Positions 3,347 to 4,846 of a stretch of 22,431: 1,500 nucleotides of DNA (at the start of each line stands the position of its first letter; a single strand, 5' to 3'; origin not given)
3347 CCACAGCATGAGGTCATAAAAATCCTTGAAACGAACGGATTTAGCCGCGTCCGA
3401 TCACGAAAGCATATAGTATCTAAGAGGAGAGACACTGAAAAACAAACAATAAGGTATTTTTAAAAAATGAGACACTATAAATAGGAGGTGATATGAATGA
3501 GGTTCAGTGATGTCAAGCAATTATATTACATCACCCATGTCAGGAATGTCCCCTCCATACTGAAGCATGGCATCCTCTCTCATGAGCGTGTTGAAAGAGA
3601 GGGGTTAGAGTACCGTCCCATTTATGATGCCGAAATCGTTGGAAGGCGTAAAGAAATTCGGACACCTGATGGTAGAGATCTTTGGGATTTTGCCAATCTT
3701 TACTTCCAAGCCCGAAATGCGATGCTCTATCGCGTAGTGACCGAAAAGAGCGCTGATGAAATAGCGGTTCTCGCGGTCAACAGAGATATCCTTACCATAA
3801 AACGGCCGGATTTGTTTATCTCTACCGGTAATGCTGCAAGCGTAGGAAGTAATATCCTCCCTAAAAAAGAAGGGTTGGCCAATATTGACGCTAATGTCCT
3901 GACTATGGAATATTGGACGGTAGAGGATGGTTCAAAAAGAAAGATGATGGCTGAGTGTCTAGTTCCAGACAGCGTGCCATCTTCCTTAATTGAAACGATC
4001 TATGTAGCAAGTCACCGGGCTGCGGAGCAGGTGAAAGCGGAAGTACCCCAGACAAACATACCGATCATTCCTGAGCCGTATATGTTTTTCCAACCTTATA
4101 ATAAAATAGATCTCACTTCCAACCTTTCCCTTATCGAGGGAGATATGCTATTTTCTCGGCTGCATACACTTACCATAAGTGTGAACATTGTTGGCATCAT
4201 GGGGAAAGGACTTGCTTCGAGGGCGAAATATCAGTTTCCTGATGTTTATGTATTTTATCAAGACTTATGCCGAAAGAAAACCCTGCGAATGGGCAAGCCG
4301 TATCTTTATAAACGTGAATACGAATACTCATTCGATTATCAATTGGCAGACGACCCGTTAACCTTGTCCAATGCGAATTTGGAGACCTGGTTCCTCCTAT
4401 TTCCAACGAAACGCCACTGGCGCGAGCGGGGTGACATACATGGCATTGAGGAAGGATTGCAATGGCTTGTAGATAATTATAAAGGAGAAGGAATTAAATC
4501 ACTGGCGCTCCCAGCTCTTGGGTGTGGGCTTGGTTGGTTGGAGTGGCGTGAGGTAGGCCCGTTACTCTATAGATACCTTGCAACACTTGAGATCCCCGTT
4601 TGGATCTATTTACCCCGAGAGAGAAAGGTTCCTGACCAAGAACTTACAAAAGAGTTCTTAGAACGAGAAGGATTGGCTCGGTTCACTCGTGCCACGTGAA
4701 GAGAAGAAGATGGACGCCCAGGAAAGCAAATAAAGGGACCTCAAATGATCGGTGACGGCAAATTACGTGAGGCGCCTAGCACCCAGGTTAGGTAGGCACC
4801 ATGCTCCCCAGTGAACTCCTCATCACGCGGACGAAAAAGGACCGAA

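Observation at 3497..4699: DarT toxin and DarG-type macrodomain antitoxin fused in one polypeptide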

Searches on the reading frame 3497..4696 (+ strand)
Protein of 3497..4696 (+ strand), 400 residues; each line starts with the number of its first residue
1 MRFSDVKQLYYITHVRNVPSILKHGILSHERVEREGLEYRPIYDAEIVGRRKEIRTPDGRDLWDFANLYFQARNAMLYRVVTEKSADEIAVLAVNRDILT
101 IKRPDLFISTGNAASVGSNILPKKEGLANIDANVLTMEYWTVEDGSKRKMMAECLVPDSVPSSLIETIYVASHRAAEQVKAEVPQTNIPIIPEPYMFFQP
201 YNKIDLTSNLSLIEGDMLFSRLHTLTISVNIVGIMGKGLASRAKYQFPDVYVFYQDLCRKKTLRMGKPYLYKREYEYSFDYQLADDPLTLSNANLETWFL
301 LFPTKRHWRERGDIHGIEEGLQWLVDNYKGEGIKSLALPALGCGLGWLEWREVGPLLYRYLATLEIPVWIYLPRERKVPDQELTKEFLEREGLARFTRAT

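Call 3: search_protein_families(library=pfam, proteins=[window:3497-4696:+], max_evalue=1)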
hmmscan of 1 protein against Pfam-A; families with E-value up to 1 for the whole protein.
window:3497-4696:+ (400 aa): 2 families
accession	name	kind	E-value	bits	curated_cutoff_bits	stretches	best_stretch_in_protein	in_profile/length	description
PF14487.12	DarT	-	3e-47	161.4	22.5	1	10-193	1-196/201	ssDNA thymidine ADP-ribosyltransferase, DarT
PF01661.27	Macro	-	0.00012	22.5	22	1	303-353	64-114/118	Macro domain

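Call 4: search_protein_families(library=padloc, proteins=[window:3497-4696:+], max_evalue=1)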
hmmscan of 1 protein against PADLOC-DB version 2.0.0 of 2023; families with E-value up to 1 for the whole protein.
window:3497-4696:+ (400 aa): 2 families
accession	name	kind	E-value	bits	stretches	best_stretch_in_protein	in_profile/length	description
PDLC02990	DarG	-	1e-42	144.8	1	212-382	4-154/329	-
PDLC02991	DarT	-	2.6e-40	136.4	1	7-198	10-196/196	-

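Call 5: search_protein_families(library=ncbifam, proteins=[window:3497-4696:+], max_evalue=1)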
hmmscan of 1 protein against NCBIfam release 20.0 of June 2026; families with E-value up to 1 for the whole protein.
window:3497-4696:+ (400 aa): 2 families
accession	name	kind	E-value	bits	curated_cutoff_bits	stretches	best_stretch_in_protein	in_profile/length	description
NF048014.1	antitoxin_DarG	equivalog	2.8e-39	135.3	250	1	212-382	3-157/338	type II toxin-antitoxin system antitoxin DNA ADP-ribosyl glycohydrolase DarG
NF048013.1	toxin_DarT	equivalog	4.5e-32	111.4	150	1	9-188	1-192/204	type II toxin-antitoxin system toxin DNA ADP-ribosyl transferase DarT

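Call 12: find_homologous_proteins(query=window:3497-4696:+, max_evalue=0.00001)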
Query window:3497-4696:+ (400 aa): 2526 proteins with E <= 0.00001 among 6635 candidates; the best 120 are listed.
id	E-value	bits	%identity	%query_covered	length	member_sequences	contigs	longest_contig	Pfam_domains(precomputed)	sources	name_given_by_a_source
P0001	1.2e-271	919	100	100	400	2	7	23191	PF14487.13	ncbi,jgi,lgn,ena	-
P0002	3.4e-239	812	90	100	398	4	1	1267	PF14487.13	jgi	jgi:hypothetical protein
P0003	5.2e-237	805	89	100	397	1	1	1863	PF14487.13,PF01661.28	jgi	jgi:hypothetical protein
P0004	2.6e-234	796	89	100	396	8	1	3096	PF14487.13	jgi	jgi:hypothetical protein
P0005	1.0e-226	771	85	99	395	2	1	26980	PF14487.13,PF01661.28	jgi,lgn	jgi:hypothetical protein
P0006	1.4e-181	622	70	99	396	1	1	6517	PF14487.13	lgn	-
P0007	3.2e-176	604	68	97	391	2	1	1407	PF14487.13,PF01661.28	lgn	-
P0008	5.4e-173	594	68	97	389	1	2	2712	PF14487.13,PF01661.28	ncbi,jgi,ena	ncbi:hypothetical protein ES703_121610 [subsurface metagenome]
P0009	3.8e-172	591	68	96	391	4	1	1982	PF14487.13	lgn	-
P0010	6.4e-172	590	67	97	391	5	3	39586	PF14487.13,PF01661.28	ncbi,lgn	-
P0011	1.2e-171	589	66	98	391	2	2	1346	PF14487.13,PF01661.28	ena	-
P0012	2.4e-171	588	66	98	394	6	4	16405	PF14487.13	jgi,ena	-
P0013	3.2e-171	588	68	97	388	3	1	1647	PF14487.13,PF01661.28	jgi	jgi:hypothetical protein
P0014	1.8e-170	585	68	96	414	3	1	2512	PF14487.13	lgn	-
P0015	9.8e-170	583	66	98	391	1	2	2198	PF14487.13,PF01661.28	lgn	-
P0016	1.3e-169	583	66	97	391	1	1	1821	PF14487.13,PF01661.28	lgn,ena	-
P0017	2.7e-169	582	65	97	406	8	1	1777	PF14487.13,PF01661.28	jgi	-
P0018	1.7e-168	579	65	97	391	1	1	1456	PF14487.13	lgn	-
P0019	2.3e-168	579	65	97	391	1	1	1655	PF14487.13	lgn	-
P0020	3.5e-167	575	65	98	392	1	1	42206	PF14487.13,PF01661.28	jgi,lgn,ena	-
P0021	3.8e-167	574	64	97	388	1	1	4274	PF14487.13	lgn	-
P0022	3.9e-167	574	67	97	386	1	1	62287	PF14487.13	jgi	jgi:hypothetical protein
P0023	8.9e-166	570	65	96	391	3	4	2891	PF14487.13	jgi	jgi:hypothetical protein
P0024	1.2e-165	570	65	98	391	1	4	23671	PF14487.13,PF01661.28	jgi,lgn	-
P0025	1.3e-165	569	66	97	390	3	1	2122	PF14487.13,PF01661.28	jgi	-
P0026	4.2e-165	568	66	97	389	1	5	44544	PF14487.13,PF01661.28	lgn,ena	-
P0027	5.0e-165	568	63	98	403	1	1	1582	PF14487.13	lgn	-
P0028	1.2e-164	566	65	98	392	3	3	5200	PF14487.13,PF01661.28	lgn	-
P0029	1.7e-164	566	65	98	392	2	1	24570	PF14487.13,PF01661.28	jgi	jgi:O-acetyl-ADP-ribose deacetylase (regulator of RNase III)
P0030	5.7e-164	564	65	98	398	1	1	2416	PF14487.13,PF01661.28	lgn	-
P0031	7.0e-164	564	65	96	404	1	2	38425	PF14487.13,PF01661.28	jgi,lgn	-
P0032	1.6e-162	559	66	97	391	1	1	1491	PF14487.13,PF01661.28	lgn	-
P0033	1.8e-162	559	66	96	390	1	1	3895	PF14487.13,PF01661.28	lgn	-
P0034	2.0e-162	559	64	98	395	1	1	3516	PF14487.13,PF01661.28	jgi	jgi:hypothetical protein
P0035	2.8e-162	558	63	96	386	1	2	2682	PF14487.13,PF01661.28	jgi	jgi:hypothetical protein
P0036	4.7e-162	558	65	97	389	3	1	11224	PF14487.13,PF01661.28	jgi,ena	-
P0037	6.6e-162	557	64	98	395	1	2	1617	PF14487.13,PF01661.28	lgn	-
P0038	7.3e-162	557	63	97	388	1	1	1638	PF14487.13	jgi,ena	-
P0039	9.5e-162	557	64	95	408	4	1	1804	PF14487.13,PF01661.28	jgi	-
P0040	1.9e-161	556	64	96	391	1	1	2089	PF14487.13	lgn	-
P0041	2.0e-161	556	64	97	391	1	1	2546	PF14487.13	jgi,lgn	jgi:O-acetyl-ADP-ribose deacetylase (regulator of RNase III)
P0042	3.1e-161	555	64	97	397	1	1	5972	PF14487.13,PF01661.28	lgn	-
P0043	8.5e-161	554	63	96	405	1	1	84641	PF14487.13,PF01661.28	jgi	-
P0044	1.2e-160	553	64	97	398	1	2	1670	PF14487.13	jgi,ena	-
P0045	3.4e-160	552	64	96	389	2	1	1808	PF14487.13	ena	-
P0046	4.0e-160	551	65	97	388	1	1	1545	PF14487.13,PF01661.28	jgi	-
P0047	4.2e-160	551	62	97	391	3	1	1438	PF14487.13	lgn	-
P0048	5.5e-160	551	63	98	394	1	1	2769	PF14487.13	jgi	jgi:O-acetyl-ADP-ribose deacetylase (regulator of RNase III)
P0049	5.5e-160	551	64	99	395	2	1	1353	PF14487.13,PF01661.28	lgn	-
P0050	6.0e-160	551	63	97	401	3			PF14487.13,PF01661.28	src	-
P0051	9.1e-160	550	64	98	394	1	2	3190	PF14487.13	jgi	jgi:O-acetyl-ADP-ribose deacetylase (regulator of RNase III)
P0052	1.3e-159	550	63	97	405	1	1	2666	PF14487.13,PF01661.28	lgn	-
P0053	7.0e-159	547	62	97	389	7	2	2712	PF14487.13,PF01661.28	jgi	jgi:O-acetyl-ADP-ribose deacetylase (regulator of RNase III)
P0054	2.2e-158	546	63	97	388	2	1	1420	PF14487.13,PF01661.28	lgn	-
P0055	2.3e-158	546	64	97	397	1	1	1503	PF14487.13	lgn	-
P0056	3.1e-158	545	62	98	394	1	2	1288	PF14487.13,PF01661.28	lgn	-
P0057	3.4e-158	545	63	97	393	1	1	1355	PF14487.13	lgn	-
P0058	4.8e-158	544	61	96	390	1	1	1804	PF14487.13,PF01661.28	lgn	-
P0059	5.1e-158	544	63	97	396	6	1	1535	PF14487.13,PF01661.28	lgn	-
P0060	5.2e-158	544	62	98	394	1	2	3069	PF14487.13,PF01661.28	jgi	jgi:hypothetical protein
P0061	5.8e-158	544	62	96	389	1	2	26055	PF14487.13,PF01661.28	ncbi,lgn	-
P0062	1.1e-157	543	62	98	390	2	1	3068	PF14487.13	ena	-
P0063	1.1e-157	543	65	96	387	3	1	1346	PF14487.13,PF01661.28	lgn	-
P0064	1.2e-157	543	63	96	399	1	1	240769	PF14487.13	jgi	jgi:hypothetical protein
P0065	1.4e-157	543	64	97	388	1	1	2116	PF14487.13,PF01661.28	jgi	jgi:hypothetical protein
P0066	1.7e-157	543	62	96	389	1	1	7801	PF14487.13,PF01661.28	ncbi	-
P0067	2.6e-157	542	63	96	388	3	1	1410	PF14487.13,PF01661.28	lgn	-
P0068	3.7e-157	542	65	96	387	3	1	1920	PF14487.13,PF01661.28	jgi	jgi:O-acetyl-ADP-ribose deacetylase (regulator of RNase III)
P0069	4.1e-157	541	63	96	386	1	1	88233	PF14487.13,PF01661.28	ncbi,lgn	-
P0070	6.9e-157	541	63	97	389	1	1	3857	PF14487.13,PF01661.28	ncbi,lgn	-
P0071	7.7e-157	541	63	97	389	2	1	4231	PF14487.13,PF01661.28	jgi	-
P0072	8.3e-157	540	63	97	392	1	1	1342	PF14487.13,PF01661.28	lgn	-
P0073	1.6e-156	540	64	96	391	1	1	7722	PF14487.13,PF01661.28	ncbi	ncbi:MAG: DarT ssDNA thymidine ADP-ribosyltransferase family protein [Dehalococcoidia bacterium]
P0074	1.8e-156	539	61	96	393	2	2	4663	PF14487.13,PF01661.28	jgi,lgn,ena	-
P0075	2.0e-156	539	63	96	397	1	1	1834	PF14487.13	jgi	jgi:hypothetical protein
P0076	2.1e-156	539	61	97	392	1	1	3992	PF14487.13,PF01661.28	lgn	-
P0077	4.9e-156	538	64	96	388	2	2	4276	PF14487.13,PF01661.28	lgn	-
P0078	4.9e-156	538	63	98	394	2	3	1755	PF14487.13,PF01661.28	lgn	-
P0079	7.2e-156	537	63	98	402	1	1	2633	PF14487.13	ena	-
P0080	1.1e-155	537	61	97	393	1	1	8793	PF14487.13,PF01661.28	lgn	-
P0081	1.2e-155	537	60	98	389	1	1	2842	PF14487.13,PF01661.28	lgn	-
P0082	1.2e-155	537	62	97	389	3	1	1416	PF14487.13,PF01661.28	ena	-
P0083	2.2e-155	536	62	96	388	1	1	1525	PF14487.13,PF01661.28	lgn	-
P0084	3.1e-155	535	63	97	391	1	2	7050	PF14487.13,PF01661.28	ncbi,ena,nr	ncbi:DarT ssDNA thymidine ADP-ribosyltransferase family protein [candidate division NPL-UPA2 bacteri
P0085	6.8e-155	534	61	97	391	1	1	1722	PF14487.13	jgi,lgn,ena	-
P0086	7.4e-155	534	62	97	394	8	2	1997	PF14487.13,PF01661.28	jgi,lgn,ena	-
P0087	8.5e-155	534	63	97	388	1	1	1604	PF14487.13,PF01661.28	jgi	jgi:O-acetyl-ADP-ribose deacetylase (regulator of RNase III)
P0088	1.0e-154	534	59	97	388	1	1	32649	PF14487.13,PF01661.28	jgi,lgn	jgi:O-acetyl-ADP-ribose deacetylase (regulator of RNase III)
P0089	1.0e-154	534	63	96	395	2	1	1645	PF14487.13,PF01661.28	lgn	-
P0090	1.1e-154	533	62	96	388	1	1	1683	PF14487.13,PF01661.28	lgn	-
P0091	1.3e-154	533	68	90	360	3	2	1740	PF14487.13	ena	-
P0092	2.0e-154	533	61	96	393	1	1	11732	PF14487.13,PF01661.28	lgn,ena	-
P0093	2.4e-154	532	63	96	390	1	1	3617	PF14487.13,PF01661.28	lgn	-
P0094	3.3e-154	532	62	96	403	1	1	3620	PF14487.13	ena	-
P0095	5.1e-154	531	64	96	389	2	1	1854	PF14487.13,PF01661.28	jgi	-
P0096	5.2e-154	531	63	97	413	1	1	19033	PF14487.13,PF01661.28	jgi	jgi:O-acetyl-ADP-ribose deacetylase (regulator of RNase III)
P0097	5.5e-154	531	60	97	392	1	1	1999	PF14487.13,PF01661.28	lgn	-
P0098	5.8e-154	531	62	96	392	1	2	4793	PF14487.13,PF01661.28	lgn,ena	-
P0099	7.0e-154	531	62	96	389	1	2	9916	PF14487.13,PF01661.28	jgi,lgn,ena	-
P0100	7.1e-154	531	61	97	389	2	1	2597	PF14487.13,PF01661.28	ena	-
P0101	7.4e-154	531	64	96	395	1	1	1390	PF14487.13,PF01661.28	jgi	-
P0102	7.5e-154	531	62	96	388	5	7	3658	PF14487.13,PF01661.28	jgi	jgi:O-acetyl-ADP-ribose deacetylase (regulator of RNase III)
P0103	7.7e-154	531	61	97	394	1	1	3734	PF14487.13,PF01661.28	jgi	jgi:hypothetical protein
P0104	9.0e-154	530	62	95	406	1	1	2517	PF14487.13,PF01661.28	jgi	-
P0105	9.2e-154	530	61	97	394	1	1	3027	PF14487.13,PF01661.28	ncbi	-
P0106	9.4e-154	530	60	97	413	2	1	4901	PF14487.13,PF01661.28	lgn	-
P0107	1.4e-153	530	60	97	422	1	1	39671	PF14487.13,PF01661.28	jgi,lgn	-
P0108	2.0e-153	529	63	96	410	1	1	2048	PF14487.13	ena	-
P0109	2.1e-153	529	62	97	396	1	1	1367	PF14487.13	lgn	-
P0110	2.6e-153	529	60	97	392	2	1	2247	PF14487.13,PF01661.28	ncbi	-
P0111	2.9e-153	529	60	96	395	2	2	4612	PF14487.13,PF01661.28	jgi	jgi:hypothetical protein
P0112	3.2e-153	529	61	96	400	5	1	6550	PF14487.13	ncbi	-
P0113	4.0e-153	528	61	97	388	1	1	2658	PF14487.13,PF01661.28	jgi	jgi:hypothetical protein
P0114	4.4e-153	528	61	97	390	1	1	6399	PF14487.13,PF01661.28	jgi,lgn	jgi:O-acetyl-ADP-ribose deacetylase (regulator of RNase III)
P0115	6.0e-153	528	62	96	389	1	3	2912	PF14487.13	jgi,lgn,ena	-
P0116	6.3e-153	528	61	97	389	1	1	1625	PF14487.13,PF01661.28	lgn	-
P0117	8.8e-153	527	62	97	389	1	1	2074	PF14487.13,PF01661.28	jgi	-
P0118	9.7e-153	527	61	97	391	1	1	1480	PF14487.13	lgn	-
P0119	1.5e-152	526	61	97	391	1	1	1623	PF14487.13,PF01661.28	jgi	jgi:O-acetyl-ADP-ribose deacetylase (regulator of RNase III)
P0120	1.7e-152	526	59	100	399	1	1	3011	PF14487.13,PF01661.28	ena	-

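Call 26: search_solved_structures(query=window:3497-4696:+, max_evalue=0.01, show_alignments=4)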
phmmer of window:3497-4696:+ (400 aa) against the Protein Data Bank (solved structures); distinct sequences matched with E-value up to 0.01: 9.
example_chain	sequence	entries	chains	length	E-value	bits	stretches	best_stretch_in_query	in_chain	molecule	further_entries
7omu_AAA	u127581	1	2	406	3.7e-141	474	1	3-388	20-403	Macro domain-containing protein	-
5m31_A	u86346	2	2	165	5e-22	81.7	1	210-376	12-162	Appr-1-p processing domain protein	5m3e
5m3i_A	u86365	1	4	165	5.6e-16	61.8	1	214-361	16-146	RNase III inhibitor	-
7omv_AAA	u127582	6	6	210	1.1e-10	44.4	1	6-181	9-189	DarT domain-containing protein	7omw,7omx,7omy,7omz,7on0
4j5r_A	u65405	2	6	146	0.0013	21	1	303-371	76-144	O-acetyl-ADP-ribose deacetylase 1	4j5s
4j5q_A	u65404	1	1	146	0.0013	21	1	303-371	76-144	O-acetyl-ADP-ribose deacetylase 1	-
2eee_A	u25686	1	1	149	0.0014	21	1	303-371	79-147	Uncharacterized protein C6orf130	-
2l8r_A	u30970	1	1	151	0.0015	20.8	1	303-371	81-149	Uncharacterized protein C6orf130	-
2lgr_A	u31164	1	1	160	0.0017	20.7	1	303-371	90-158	Uncharacterized protein C6orf130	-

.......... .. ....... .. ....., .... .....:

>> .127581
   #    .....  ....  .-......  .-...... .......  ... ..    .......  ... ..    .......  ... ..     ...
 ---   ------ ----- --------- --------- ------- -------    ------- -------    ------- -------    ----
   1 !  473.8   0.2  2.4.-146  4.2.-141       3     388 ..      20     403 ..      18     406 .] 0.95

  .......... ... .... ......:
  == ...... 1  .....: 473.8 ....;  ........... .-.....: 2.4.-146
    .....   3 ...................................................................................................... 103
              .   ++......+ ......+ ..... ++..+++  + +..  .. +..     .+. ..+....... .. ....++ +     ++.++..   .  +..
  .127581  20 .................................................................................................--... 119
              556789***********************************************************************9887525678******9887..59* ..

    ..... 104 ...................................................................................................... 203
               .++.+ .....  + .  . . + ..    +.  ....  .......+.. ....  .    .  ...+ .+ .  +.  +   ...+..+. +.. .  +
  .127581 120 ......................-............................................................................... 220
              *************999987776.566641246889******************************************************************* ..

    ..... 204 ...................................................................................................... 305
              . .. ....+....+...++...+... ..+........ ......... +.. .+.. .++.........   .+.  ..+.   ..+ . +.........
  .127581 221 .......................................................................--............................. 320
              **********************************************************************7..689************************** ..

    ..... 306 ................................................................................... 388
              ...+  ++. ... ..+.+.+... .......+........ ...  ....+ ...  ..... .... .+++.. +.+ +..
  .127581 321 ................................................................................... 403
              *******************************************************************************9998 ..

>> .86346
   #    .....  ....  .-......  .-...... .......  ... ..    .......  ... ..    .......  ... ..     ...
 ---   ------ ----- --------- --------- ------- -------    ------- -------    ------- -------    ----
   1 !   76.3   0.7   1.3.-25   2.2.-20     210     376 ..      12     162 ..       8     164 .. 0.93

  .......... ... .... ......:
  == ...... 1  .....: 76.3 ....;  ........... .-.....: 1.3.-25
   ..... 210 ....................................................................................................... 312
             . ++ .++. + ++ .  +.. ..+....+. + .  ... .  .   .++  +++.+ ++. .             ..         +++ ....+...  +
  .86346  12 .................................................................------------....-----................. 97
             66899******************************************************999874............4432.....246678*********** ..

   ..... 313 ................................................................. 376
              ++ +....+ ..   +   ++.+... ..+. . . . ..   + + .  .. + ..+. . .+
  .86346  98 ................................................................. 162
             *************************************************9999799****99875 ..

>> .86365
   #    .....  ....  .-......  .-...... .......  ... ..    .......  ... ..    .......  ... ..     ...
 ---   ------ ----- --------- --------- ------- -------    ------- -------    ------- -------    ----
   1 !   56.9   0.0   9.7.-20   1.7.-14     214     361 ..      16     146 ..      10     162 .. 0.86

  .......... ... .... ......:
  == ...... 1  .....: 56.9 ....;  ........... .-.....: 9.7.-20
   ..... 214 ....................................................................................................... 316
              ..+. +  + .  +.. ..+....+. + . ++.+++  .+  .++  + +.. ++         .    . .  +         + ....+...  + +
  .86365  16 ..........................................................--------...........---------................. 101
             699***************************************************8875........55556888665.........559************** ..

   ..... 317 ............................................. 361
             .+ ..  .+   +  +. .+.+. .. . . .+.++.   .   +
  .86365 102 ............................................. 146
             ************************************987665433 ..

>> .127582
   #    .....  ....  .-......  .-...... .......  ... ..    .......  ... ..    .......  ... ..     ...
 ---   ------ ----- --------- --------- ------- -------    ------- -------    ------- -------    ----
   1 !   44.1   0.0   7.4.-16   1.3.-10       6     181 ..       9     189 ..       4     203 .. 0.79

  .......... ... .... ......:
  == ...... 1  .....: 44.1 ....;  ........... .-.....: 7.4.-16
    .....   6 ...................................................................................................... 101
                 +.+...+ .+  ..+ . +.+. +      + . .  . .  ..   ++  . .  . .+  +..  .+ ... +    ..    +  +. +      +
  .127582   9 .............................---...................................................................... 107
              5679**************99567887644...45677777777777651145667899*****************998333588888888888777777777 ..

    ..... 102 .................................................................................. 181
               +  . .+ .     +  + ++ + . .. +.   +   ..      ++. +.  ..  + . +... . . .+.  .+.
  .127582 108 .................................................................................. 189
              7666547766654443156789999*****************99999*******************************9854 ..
